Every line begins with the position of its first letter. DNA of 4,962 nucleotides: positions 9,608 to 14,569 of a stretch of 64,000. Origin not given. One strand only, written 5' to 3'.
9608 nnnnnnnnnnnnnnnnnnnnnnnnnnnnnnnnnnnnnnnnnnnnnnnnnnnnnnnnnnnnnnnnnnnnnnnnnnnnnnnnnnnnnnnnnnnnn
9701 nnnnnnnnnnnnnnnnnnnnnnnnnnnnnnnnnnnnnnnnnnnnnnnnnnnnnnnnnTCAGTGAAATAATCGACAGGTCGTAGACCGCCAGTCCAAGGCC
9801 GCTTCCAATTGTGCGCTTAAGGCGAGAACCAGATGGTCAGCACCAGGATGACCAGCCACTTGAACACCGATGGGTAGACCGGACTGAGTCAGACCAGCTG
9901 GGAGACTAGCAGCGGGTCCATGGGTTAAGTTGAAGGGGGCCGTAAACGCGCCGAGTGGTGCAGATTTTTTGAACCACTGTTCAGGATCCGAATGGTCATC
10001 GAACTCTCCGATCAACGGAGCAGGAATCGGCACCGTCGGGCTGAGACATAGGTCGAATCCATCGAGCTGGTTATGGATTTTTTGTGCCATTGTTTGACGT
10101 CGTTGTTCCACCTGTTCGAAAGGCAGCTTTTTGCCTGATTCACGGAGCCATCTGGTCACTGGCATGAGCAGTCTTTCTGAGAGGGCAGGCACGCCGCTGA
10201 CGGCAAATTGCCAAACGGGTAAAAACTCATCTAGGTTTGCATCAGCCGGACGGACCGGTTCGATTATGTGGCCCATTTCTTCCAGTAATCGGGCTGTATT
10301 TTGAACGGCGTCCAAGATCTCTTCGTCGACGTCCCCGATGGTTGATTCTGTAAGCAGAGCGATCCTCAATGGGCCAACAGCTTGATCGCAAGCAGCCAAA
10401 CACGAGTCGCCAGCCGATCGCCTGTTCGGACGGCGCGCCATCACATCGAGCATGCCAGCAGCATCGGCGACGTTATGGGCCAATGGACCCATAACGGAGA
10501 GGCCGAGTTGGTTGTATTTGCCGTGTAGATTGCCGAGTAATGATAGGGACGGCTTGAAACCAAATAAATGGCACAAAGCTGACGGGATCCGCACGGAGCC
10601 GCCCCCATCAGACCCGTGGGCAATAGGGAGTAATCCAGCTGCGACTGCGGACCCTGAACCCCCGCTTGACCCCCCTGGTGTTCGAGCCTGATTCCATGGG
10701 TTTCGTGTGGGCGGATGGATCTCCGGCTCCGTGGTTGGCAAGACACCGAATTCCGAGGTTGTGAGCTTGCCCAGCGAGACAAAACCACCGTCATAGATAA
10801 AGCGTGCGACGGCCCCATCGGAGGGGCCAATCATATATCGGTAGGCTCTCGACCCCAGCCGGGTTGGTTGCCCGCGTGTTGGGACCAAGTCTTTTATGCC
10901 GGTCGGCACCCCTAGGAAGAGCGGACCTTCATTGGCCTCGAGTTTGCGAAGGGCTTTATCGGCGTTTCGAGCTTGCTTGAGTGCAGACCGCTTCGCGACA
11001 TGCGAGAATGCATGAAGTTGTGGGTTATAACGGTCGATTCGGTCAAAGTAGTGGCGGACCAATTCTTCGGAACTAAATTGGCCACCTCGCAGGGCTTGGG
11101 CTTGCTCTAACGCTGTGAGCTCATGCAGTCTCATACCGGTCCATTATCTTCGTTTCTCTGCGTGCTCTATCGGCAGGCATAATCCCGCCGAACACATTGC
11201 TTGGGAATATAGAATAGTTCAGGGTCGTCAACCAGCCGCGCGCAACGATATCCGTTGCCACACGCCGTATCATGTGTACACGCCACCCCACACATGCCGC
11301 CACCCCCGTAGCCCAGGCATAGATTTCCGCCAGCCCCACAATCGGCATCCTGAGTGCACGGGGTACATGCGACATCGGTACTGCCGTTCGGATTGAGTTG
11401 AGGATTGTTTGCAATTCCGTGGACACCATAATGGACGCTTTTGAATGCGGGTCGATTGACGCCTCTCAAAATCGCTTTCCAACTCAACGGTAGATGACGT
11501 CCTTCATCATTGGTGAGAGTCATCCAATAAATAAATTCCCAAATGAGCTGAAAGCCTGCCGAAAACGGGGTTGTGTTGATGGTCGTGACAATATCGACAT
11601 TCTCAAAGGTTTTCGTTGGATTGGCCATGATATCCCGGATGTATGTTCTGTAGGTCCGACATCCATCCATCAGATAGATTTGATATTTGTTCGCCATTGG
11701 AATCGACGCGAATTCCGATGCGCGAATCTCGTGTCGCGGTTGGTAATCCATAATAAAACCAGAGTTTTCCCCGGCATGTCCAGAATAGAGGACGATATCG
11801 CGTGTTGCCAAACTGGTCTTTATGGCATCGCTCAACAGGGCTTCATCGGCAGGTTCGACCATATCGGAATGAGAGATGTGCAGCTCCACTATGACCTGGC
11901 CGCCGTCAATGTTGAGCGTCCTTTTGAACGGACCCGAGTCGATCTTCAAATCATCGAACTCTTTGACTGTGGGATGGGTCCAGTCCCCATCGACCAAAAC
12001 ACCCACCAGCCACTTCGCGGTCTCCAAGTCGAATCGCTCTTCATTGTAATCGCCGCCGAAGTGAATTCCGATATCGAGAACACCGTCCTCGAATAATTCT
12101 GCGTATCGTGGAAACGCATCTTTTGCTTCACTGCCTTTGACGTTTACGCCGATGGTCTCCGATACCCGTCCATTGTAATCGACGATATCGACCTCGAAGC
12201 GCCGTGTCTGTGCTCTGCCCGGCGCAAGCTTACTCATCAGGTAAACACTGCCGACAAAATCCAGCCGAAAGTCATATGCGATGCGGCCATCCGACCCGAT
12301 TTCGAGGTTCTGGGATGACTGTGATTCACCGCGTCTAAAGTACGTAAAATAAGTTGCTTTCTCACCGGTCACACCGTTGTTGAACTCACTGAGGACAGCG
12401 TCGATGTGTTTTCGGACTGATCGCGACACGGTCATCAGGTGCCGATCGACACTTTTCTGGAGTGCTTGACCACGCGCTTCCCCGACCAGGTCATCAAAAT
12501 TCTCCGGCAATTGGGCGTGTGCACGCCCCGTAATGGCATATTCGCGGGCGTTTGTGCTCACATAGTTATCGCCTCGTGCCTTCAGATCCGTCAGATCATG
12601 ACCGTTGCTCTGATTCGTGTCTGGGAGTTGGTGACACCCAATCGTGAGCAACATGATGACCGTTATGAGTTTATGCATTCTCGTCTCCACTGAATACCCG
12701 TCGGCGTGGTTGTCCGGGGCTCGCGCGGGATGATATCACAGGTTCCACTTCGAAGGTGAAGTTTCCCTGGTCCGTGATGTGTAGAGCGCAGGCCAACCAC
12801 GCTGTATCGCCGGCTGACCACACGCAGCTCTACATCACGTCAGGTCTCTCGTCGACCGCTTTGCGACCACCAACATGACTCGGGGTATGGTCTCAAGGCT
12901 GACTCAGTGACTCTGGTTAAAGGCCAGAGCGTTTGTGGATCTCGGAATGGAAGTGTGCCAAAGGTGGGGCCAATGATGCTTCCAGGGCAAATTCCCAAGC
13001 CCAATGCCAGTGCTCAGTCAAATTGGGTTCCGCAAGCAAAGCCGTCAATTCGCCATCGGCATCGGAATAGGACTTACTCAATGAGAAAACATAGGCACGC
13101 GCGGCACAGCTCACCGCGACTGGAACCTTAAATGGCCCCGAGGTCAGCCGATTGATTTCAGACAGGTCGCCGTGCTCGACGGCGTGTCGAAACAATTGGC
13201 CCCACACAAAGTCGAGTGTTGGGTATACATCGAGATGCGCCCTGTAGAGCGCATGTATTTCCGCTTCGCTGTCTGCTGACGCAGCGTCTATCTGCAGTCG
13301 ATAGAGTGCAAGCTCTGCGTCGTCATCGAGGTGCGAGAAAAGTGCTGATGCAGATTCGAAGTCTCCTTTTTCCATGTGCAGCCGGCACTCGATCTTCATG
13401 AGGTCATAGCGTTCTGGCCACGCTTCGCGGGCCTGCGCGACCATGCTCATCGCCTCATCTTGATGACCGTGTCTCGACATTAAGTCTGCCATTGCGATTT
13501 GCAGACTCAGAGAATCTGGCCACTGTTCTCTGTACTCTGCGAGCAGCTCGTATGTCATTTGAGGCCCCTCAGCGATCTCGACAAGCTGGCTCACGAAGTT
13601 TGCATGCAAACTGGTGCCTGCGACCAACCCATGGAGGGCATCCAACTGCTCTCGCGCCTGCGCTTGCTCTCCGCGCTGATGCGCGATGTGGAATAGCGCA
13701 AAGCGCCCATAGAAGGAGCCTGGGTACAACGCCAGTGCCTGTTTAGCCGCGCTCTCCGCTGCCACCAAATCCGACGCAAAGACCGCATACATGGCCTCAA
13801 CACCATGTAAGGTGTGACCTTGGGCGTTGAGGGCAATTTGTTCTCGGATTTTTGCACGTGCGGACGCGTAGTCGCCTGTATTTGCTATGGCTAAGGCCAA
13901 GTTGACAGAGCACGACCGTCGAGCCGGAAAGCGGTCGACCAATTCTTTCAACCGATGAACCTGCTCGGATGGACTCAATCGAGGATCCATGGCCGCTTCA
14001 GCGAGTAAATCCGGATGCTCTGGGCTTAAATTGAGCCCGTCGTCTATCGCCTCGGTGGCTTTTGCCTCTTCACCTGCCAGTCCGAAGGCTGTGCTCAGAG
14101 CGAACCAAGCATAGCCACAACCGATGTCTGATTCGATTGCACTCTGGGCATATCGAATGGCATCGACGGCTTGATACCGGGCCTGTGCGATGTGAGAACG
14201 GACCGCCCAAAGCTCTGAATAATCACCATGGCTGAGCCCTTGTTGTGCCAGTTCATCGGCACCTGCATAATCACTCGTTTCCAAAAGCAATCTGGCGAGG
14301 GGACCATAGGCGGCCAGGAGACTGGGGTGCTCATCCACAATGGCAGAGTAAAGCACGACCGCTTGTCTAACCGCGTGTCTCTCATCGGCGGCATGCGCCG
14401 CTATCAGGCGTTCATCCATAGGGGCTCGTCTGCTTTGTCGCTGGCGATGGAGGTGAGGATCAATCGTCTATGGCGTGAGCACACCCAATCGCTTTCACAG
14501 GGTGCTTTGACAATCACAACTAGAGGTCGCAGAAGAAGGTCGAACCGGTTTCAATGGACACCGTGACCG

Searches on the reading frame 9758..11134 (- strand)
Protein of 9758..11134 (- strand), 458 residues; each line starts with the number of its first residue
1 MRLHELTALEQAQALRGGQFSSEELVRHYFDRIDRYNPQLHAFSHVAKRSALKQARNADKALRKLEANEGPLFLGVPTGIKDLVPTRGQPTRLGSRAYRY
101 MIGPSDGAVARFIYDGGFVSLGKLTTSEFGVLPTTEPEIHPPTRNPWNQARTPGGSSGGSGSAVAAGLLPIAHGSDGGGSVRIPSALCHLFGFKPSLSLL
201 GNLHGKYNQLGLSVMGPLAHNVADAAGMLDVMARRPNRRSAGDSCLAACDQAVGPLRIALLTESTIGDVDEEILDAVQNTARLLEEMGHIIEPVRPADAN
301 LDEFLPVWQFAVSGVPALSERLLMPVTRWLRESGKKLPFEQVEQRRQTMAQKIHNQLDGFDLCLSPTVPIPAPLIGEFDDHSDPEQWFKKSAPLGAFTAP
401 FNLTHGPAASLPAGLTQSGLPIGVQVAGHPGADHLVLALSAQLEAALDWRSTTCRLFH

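Call 51: search_protein_families(library=pfam, proteins=[window:9758-11134:-], max_evalue=0.001)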
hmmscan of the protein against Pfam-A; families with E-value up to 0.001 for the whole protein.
window:9758-11134:- (458 aa): 1 family
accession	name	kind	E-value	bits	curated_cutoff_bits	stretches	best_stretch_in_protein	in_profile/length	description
PF01425.27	Amidase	-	8.6e-96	322.1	27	1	24-437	1-445/445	Amidase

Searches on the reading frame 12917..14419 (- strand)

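Call 51: search_protein_families(library=pfam, proteins=[window:12917-14419:-], max_evalue=0.001)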
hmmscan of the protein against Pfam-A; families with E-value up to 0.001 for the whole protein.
window:12917-14419:- (500 aa): 2 families
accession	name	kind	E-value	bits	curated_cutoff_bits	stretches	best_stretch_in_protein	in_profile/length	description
PF14559.12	TPR_19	-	1.5e-11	44.9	25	0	321-368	8-55/68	Tetratricopeptide repeat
PF13428.12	TPR_14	-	0.00079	20.3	23.5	0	306-341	3-38/44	Tetratricopeptide repeat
